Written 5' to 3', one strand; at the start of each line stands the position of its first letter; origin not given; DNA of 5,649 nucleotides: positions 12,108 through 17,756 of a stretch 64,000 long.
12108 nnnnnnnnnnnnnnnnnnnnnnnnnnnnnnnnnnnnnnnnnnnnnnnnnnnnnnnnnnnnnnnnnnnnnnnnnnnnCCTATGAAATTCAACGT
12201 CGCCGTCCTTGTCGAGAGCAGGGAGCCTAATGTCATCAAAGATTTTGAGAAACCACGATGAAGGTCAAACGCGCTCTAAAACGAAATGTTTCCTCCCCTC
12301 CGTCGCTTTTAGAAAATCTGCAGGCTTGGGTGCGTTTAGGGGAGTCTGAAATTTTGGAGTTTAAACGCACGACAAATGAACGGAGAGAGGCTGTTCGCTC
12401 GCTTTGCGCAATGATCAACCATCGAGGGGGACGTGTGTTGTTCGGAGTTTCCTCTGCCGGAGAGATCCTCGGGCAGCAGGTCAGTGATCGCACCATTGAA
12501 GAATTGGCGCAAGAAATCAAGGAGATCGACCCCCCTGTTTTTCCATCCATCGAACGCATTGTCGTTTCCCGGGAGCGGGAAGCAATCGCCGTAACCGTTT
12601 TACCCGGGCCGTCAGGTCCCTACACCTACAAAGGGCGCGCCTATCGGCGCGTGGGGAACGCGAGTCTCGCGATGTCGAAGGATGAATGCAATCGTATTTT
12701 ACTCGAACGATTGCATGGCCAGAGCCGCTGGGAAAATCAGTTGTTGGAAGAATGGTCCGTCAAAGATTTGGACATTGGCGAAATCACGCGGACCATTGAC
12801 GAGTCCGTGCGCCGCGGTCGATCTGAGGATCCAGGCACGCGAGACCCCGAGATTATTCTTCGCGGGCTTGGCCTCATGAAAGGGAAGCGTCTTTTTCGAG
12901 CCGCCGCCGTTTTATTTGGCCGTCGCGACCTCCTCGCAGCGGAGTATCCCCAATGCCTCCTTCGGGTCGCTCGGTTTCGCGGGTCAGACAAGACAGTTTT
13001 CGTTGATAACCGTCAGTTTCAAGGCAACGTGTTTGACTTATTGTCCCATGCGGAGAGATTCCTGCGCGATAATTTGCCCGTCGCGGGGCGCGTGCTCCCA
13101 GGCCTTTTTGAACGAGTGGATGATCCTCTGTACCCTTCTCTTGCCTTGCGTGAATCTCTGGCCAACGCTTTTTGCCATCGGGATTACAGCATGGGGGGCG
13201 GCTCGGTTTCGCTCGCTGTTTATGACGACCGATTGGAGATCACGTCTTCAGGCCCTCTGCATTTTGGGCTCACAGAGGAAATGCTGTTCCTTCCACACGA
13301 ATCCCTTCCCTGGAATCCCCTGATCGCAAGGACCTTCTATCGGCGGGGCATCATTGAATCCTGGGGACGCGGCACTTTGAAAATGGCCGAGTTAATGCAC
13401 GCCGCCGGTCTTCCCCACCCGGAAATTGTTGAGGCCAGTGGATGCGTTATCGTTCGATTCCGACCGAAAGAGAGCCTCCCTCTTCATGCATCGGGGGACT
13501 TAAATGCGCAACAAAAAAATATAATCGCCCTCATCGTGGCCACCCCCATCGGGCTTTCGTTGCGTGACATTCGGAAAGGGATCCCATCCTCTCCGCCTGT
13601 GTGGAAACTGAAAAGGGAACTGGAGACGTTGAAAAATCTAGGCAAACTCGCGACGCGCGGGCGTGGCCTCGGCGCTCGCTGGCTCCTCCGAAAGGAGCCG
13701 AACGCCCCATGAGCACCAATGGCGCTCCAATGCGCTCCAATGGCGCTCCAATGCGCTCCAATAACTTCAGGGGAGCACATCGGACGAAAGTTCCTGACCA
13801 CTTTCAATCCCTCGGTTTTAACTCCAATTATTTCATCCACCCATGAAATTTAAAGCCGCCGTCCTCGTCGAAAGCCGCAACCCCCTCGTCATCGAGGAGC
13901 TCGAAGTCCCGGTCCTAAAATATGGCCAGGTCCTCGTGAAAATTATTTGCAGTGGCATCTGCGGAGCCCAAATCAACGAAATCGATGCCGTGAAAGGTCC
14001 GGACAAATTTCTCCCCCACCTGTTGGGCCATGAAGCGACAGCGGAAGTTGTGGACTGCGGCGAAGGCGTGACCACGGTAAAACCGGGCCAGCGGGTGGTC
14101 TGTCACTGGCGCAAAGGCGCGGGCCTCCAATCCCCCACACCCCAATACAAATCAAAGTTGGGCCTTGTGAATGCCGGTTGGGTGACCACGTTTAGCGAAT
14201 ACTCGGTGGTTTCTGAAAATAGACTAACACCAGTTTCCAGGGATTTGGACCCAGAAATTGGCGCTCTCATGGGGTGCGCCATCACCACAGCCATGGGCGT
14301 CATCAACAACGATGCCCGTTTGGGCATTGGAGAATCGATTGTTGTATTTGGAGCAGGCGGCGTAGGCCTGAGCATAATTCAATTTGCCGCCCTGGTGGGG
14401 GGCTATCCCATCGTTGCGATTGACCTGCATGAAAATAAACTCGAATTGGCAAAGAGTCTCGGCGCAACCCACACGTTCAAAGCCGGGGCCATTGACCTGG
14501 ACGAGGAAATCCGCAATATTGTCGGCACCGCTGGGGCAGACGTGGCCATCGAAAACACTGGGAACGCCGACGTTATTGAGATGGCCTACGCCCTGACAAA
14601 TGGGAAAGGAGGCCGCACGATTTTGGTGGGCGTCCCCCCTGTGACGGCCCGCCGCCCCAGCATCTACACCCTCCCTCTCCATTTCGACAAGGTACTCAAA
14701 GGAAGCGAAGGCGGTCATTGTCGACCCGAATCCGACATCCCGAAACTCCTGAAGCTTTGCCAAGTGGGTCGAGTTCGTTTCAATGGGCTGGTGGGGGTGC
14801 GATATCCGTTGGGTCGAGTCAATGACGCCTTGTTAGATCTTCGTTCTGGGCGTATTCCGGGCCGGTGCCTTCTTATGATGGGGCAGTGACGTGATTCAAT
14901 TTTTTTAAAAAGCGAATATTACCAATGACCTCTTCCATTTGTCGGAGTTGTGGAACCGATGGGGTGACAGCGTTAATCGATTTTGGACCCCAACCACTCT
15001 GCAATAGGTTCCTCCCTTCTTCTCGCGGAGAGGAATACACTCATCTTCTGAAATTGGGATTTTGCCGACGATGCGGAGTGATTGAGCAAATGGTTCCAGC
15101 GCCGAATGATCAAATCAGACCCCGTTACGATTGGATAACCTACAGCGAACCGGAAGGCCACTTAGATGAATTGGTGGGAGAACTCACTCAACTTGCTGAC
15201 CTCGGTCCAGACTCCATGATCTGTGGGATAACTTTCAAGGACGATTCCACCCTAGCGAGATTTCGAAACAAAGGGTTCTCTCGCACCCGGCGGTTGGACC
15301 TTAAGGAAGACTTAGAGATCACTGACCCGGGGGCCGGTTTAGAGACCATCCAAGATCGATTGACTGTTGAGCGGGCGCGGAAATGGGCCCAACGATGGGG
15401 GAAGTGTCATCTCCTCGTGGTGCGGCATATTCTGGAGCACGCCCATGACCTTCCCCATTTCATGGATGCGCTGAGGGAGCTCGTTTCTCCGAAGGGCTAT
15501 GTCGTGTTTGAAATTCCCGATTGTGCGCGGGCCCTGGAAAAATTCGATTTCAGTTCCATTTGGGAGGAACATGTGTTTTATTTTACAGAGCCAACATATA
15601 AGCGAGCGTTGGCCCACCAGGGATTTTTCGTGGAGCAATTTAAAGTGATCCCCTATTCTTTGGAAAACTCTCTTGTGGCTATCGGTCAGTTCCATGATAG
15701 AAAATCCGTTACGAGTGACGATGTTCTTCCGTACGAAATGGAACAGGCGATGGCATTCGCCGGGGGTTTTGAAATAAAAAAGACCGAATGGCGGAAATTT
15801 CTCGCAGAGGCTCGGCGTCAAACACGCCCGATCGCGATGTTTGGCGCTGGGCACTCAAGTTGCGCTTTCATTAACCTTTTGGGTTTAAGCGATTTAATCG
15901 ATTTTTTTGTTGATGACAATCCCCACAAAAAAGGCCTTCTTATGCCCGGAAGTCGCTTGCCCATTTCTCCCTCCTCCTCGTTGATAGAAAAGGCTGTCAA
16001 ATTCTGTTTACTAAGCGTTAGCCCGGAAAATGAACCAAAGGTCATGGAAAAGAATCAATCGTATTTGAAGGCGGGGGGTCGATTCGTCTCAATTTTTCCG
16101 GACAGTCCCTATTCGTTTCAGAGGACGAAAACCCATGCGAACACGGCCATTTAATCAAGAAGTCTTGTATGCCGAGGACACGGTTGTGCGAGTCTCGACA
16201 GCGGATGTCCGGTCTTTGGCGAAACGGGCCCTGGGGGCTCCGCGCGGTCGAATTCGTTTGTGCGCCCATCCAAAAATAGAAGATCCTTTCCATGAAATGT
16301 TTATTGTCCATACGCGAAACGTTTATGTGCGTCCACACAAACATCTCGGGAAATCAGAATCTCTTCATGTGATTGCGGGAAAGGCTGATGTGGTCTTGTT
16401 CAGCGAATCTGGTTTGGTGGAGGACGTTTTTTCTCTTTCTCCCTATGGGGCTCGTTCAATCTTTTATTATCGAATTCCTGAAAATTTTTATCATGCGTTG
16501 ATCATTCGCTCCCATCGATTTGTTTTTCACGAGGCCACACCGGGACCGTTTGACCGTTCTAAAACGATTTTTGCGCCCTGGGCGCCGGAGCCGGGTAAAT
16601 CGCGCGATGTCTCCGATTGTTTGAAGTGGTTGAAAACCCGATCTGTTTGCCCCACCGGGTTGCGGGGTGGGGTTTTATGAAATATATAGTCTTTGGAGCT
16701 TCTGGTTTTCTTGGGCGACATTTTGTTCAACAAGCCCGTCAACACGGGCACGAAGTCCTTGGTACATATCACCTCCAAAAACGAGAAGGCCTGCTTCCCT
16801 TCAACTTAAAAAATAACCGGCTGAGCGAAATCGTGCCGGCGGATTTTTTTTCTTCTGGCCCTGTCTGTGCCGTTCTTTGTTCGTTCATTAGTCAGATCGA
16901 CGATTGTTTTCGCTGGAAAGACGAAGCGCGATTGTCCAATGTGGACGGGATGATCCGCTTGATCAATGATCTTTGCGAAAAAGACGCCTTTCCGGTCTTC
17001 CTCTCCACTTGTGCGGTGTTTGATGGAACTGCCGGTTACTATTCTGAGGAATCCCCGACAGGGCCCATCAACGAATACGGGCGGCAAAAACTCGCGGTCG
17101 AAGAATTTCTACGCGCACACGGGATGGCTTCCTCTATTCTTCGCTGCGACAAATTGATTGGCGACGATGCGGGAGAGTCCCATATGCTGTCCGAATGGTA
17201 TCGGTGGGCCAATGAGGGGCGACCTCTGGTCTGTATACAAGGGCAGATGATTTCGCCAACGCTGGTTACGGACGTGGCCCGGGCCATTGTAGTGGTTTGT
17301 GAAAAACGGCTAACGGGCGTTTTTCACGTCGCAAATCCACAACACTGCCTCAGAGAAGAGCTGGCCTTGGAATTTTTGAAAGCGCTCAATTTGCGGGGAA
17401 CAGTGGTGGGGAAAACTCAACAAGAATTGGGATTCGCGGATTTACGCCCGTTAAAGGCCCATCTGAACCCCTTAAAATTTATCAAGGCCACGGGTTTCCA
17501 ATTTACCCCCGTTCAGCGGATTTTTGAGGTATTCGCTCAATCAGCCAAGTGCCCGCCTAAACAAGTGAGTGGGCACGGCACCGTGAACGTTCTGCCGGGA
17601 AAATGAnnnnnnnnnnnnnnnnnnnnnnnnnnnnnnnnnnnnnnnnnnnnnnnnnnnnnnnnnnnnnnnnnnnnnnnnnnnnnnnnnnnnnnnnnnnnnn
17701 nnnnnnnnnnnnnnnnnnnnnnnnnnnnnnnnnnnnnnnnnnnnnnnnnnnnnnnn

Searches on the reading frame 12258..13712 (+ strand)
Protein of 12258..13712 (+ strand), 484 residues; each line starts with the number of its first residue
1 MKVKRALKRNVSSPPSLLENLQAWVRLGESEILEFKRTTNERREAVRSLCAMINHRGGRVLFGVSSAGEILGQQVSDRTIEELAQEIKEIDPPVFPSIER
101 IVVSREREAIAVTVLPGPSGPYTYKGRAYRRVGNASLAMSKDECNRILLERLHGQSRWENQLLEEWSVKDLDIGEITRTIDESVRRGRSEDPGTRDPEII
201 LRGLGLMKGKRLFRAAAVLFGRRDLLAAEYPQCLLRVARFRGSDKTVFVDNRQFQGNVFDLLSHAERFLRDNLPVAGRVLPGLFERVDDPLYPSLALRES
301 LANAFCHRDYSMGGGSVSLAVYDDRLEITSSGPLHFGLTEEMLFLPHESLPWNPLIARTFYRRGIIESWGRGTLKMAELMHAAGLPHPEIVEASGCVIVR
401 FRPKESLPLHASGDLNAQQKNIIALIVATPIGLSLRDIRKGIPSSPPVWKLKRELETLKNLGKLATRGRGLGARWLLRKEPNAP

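Call 53: search_protein_families(library=pfam, proteins=[window:12258-13712:+], max_evalue=0.0001)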
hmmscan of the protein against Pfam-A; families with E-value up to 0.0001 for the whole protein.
window:12258-13712:+ (484 aa): 2 families
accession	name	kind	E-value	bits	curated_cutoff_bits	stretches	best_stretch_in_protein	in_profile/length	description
PF13749.12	HATPase_c_4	-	2.2e-17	63.3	26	1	314-399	1-87/89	Putative ATP-dependent DNA helicase recG C-terminal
PF04326.19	SLFN_AlbA_2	-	2.9e-17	63.7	25.3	1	29-139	1-117/118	Schlafen, AlbA_2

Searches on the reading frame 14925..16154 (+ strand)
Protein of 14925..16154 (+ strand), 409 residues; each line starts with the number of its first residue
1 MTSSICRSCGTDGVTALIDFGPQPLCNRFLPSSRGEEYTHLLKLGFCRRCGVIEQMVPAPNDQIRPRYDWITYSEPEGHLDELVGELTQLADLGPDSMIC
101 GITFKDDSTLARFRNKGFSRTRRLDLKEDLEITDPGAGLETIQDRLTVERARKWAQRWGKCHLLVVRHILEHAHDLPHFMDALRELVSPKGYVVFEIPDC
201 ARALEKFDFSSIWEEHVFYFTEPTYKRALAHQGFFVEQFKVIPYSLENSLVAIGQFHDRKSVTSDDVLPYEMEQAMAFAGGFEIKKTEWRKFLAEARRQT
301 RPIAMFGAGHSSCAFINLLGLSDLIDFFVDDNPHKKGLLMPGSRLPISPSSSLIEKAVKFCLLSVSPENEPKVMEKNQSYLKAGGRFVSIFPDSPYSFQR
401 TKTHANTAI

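Call 52: search_protein_families(library=pfam, proteins=[window:14925-16154:+], max_evalue=0.0001)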
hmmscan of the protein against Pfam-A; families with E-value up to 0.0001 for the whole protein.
window:14925-16154:+ (409 aa): 3 families
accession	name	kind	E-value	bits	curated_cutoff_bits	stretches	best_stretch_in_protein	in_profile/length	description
PF08484.17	Methyltransf_14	-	2.2e-19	70.2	23.5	1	274-392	42-160/160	C-methyltransferase C-terminal domain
PF13489.12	Methyltransf_23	-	7.8e-13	48.9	27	1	140-237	61-162/164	Methyltransferase domain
PF08421.16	Methyltransf_13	-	3.4e-11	43.6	31.3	1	6-60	1-57/62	Putative zinc binding domain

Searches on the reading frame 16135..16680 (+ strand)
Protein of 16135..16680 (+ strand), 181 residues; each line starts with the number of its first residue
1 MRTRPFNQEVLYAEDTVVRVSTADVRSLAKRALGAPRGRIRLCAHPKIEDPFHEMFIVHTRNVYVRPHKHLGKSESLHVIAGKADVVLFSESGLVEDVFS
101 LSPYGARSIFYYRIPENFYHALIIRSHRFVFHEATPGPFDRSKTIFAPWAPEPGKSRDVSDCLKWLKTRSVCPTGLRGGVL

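Call 52: search_protein_families(library=pfam, proteins=[window:16135-16680:+], max_evalue=0.0001)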
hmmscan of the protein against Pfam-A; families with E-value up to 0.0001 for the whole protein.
window:16135-16680:+ (181 aa): 0 families

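Call 88: search_protein_families(library=ncbifam, proteins=[window:16135-16680:+], max_evalue=0.00001)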
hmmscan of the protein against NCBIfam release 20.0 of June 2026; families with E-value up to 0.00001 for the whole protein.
window:16135-16680:+ (181 aa): 1 family
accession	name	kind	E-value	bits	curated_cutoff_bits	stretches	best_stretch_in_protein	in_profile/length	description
TIGR04366.1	cupin_WbuC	subfamily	8.8e-37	125.9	42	1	20-151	2-132/132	WbuC family cupin fold metalloprotein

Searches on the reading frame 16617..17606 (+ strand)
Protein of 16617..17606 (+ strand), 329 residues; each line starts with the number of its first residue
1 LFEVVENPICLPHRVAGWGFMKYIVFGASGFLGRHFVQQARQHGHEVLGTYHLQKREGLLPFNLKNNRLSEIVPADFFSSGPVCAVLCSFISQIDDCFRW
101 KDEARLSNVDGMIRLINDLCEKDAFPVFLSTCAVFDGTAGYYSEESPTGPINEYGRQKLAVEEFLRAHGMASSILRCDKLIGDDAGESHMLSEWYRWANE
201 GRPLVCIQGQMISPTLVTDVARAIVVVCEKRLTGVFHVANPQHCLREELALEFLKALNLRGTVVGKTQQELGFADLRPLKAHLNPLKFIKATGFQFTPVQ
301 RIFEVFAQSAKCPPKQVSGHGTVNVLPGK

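Call 52: search_protein_families(library=pfam, proteins=[window:16617-17606:+], max_evalue=0.0001)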
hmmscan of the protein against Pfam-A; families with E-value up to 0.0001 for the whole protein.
window:16617-17606:+ (329 aa): 2 families
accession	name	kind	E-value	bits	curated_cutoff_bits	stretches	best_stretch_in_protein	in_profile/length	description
PF04321.23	RmlD_sub_bind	-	4.8e-30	105.1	27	1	21-300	1-275/287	RmlD substrate binding domain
PF01370.27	Epimerase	-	3.8e-19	69.5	20.9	1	24-230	2-227/240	NAD dependent epimerase/dehydratase family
